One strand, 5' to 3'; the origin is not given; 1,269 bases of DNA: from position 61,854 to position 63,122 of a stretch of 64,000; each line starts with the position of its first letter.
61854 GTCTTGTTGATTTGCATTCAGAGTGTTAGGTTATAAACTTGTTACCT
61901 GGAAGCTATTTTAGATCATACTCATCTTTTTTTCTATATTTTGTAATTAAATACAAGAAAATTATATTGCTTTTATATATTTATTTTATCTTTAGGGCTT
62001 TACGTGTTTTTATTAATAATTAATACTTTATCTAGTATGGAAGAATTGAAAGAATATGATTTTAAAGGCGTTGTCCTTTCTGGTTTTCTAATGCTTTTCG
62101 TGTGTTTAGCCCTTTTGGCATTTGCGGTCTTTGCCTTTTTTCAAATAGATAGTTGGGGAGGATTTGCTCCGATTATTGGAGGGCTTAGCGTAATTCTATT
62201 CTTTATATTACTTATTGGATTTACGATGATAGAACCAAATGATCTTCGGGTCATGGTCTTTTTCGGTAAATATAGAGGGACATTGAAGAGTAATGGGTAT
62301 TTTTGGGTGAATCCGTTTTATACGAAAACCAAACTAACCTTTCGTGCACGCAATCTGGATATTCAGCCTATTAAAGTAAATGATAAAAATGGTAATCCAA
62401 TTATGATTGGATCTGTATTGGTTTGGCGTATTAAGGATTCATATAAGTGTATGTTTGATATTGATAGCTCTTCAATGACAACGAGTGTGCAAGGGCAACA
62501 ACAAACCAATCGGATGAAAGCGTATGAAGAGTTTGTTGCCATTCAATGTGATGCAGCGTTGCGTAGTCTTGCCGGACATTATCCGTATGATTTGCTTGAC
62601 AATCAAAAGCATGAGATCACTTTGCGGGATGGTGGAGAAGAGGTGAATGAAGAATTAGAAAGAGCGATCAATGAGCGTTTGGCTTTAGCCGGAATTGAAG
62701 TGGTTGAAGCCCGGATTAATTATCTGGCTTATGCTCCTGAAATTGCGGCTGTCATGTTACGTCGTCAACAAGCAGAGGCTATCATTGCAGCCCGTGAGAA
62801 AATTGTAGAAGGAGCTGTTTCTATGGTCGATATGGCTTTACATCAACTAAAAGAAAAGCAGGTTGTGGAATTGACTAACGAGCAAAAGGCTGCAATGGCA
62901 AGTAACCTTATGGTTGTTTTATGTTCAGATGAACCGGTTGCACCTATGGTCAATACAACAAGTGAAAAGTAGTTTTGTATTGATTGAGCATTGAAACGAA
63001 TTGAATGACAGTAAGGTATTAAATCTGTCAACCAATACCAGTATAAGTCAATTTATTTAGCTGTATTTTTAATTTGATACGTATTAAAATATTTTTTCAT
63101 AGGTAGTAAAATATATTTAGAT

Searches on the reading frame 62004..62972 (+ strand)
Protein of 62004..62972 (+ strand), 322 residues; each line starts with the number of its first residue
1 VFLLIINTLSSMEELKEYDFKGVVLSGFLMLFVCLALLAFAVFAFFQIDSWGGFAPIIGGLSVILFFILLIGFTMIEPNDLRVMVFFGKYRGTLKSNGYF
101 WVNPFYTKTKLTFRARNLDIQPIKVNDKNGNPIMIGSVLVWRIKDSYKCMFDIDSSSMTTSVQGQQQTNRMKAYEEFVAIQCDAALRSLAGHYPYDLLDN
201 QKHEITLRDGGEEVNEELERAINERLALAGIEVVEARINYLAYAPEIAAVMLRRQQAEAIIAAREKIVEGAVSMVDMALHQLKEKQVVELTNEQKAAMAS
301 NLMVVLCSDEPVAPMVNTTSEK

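Call 28: search_protein_families(library=pfam, proteins=[window:62004-62972:+], max_evalue=0.01)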
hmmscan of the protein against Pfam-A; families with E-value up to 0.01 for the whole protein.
window:62004-62972:+ (322 aa): 1 family
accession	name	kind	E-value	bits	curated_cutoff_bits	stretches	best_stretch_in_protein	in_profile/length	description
PF01145.31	Band_7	-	1.6e-22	80.8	23.6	1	76-268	3-172/176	SPFH domain / Band 7 family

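Call 42: find_encoding_contigs(protein=window:62004-62972:+, flank=8000, max_places=10)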
Protein window:62004-62972:+ (322 aa): 23 contigs read that carry it; 10 places shown.
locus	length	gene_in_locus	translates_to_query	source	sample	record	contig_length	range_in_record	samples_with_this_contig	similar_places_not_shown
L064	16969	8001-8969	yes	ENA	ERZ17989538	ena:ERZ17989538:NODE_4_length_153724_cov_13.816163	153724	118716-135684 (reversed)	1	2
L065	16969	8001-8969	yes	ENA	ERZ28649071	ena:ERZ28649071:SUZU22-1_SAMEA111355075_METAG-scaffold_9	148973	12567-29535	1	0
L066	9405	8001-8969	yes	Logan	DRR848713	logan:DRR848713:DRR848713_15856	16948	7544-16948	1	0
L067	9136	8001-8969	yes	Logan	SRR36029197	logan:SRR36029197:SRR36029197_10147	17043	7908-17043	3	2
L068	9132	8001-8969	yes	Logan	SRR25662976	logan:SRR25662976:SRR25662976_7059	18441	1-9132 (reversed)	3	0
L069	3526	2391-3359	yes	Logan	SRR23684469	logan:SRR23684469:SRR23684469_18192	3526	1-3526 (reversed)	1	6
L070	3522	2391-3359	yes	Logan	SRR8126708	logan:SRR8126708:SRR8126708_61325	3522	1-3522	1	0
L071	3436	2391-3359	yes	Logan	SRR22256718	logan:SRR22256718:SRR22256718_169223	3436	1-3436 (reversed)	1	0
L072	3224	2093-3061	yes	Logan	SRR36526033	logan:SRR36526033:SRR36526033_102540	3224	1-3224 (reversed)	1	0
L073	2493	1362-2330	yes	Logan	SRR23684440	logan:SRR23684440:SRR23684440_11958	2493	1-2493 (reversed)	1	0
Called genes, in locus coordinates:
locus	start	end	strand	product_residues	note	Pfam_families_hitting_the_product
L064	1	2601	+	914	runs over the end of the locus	PF19190:BACON_2 (faint), PF13004:BACON (weak), PF00754:F5_F8_type_C, PF13402:Peptidase_M60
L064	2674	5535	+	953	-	PF13004:BACON (weak), PF13402:Peptidase_M60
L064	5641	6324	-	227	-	PF01988:VIT1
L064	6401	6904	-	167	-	PF12821:ThrE_2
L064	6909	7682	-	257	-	PF06738:ThrE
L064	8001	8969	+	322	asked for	PF01145:Band_7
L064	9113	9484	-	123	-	-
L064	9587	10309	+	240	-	PF01863:YgjP-like, PF08325:WLM (weak)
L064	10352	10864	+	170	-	PF01243:PNPOx_N, PF12900:Pyridox_ox_2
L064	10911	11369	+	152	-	-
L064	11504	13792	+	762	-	PF13620:CarboxypepD_reg, PF13715:CarbopepD_reg_2, PF07715:Plug (weak), PF00593:TonB_dep_Rec_b-barrel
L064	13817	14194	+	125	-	PF00403:HMA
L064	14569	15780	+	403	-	PF00291:PALP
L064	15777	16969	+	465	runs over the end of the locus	PF04715:, PF00425:Chorismate_bind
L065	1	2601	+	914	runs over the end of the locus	PF19190:BACON_2 (faint), PF13004:BACON (faint), PF00754:F5_F8_type_C, PF13402:Peptidase_M60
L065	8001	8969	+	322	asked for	PF01145:Band_7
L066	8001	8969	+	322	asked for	PF01145:Band_7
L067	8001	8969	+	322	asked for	PF01145:Band_7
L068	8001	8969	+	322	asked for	PF01145:Band_7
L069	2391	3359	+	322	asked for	PF01145:Band_7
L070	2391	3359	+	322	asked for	PF01145:Band_7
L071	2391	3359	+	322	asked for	PF01145:Band_7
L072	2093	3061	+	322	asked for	PF01145:Band_7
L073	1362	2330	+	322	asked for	PF01145:Band_7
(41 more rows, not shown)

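Call 47: find_homologous_proteins(query=window:62004-62972:+, max_evalue=1e-40)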
Query window:62004-62972:+ (322 aa): 8000 proteins with E <= 1e-40 among 8000 candidates; the best 120 are listed.
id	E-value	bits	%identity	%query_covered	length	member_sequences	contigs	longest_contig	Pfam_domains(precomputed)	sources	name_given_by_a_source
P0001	5.1e-206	701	99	100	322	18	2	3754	PF01145.32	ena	-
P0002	2.1e-153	528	78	96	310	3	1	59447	PF01145.32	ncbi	ncbi:MAG: SPFH domain-containing protein [Bacteroidales bacterium]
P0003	7.6e-152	523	76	96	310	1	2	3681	PF01145.32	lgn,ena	-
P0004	1.9e-151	521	76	96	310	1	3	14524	PF01145.32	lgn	-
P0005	5.1e-148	510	75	96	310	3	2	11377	PF01145.32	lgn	-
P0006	4.9e-147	507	74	96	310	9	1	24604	PF01145.32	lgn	-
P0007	2.7e-137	475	71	96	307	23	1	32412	PF01145.32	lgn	-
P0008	2.4e-136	472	74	87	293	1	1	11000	PF01145.32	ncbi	ncbi:MAG: SPFH domain-containing protein [Bacteroidales bacterium]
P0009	5.3e-130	451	68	95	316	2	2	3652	PF01145.32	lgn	-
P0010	5.1e-119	415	61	95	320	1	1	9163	PF01145.32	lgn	-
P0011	1.2e-118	414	61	95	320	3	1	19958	PF01145.32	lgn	-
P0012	2.3e-118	413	61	98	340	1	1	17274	PF01145.32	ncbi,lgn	-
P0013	1.7e-117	410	60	95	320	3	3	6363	PF01145.32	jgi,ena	-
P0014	1.2e-115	404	63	95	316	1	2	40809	PF01145.32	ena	-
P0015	1.2e-115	404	60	95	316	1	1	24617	PF01145.32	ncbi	-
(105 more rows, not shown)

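Call 48: find_encoding_contigs(protein=P0002, flank=10000, max_places=3)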
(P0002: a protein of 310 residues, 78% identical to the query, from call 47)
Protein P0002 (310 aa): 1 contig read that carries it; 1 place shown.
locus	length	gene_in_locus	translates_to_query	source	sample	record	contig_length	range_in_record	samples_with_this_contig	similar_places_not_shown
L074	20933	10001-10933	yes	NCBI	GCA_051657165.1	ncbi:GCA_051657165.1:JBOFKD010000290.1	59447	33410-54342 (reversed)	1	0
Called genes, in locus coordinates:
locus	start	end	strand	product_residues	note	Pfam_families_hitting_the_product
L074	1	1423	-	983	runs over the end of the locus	PF07494:Reg_prop (faint), PF08450:SGL (faint), PF07495:Y_Y_Y (weak), PF12833:HTH_18, PF00165:HTH_AraC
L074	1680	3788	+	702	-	PF11412:DsbD_N, PF02683:DsbD_TM, PF03190:Thioredox_DsbH (weak), PF13098:Thioredoxin_2, PF13899:Thioredoxin_7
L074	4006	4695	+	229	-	PF03544:TonB_C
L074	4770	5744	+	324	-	PF00348:polyprenyl_synt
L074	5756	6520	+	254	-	PF01026:TatD_DNase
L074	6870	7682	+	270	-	PF01618:MotA_ExbB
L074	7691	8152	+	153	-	-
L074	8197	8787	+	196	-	PF02472:ExbD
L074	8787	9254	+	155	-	PF02472:ExbD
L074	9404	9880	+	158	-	PF13404:HTH_AsnC-type, PF13412:HTH_24, PF01037:AsnC_trans_reg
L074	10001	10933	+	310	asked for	PF01145:Band_7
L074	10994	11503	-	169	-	PF06738:ThrE (weak), PF12821:ThrE_2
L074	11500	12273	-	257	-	PF06738:ThrE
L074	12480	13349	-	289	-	PF01370:Epimerase, PF16363:GDP_Man_Dehyd (faint), PF08338:DUF1731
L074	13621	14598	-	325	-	PF01207:Dus, PF01180:DHO_dh (faint)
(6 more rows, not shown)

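Call 49: find_encoding_contigs(protein=P0006, flank=10000, max_places=3)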
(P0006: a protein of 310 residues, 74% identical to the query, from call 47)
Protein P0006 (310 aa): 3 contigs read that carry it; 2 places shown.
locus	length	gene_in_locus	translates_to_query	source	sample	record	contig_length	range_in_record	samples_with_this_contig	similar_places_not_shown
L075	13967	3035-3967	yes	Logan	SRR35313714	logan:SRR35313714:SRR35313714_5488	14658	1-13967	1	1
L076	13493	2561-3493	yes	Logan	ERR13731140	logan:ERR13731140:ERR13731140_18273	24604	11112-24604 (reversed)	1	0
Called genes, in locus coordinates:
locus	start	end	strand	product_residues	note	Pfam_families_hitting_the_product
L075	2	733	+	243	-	?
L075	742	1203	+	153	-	-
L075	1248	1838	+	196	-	PF02472:ExbD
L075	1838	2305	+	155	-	PF02472:ExbD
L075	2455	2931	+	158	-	PF13404:HTH_AsnC-type, PF13412:HTH_24, PF01037:AsnC_trans_reg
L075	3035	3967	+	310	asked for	PF01145:Band_7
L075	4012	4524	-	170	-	PF06738:ThrE (weak), PF12821:ThrE_2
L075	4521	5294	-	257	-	PF06738:ThrE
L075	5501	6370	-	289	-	PF01370:Epimerase, PF16363:GDP_Man_Dehyd (faint), PF08338:DUF1731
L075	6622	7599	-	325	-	PF01207:Dus, PF01180:DHO_dh (faint)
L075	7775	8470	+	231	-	PF05430:Methyltransf_30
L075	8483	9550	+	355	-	PF09640:DUF2027, PF01713:Smr (weak)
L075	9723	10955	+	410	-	PF07470:Glyco_hydro_88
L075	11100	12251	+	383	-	PF04851:ResIII, PF00270:DEAD, PF00271:Helicase_C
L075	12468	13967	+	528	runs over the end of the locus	PF02838:Glyco_hydro_20b, PF00728:Glyco_hydro_20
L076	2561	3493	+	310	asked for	PF01145:Band_7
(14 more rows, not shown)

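Call 50: find_encoding_contigs(protein=P0007, flank=10000, max_places=3)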
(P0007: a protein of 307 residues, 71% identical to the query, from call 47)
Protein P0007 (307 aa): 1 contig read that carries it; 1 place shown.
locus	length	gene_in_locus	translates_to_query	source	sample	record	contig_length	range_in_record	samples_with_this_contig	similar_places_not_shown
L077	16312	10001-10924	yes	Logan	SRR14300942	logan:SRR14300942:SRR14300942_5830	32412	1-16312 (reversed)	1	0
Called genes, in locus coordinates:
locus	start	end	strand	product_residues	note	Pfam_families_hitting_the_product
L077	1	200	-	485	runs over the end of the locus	PF01943:Polysacc_synt, PF13440:Polysacc_synt_3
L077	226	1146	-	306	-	PF00535:Glycos_transf_2, PF10111:Glyco_tranf_2_2, PF13641:Glyco_tranf_2_3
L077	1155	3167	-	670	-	PF08447:PAS_3, PF00989:PAS, PF08448:PAS_4 (weak), PF13426:PAS_9, PF08447:PAS_3, PF01590:GAF (weak), PF00512:HisKA, PF02518:HATPase_c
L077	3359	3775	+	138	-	PF02367:TsaE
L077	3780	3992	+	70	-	PF15562:Imm17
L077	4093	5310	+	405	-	PF00202:Aminotran_3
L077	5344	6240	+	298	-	PF00491:Arginase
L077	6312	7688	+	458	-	PF02129:Peptidase_S15, PF00561:Abhydrolase_1, PF12697:Abhydrolase_6 (weak), PF01738:DLH (faint), PF12146:Hydrolase_4, PF08840:BAAT_C (faint)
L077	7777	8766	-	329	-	PF00579:tRNA-synt_1b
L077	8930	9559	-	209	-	PF18291:HU-HIG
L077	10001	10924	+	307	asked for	PF01145:Band_7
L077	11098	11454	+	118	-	-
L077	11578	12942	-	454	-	PF00291:PALP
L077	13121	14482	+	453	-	PF07992:Pyr_redox_2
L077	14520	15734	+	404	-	-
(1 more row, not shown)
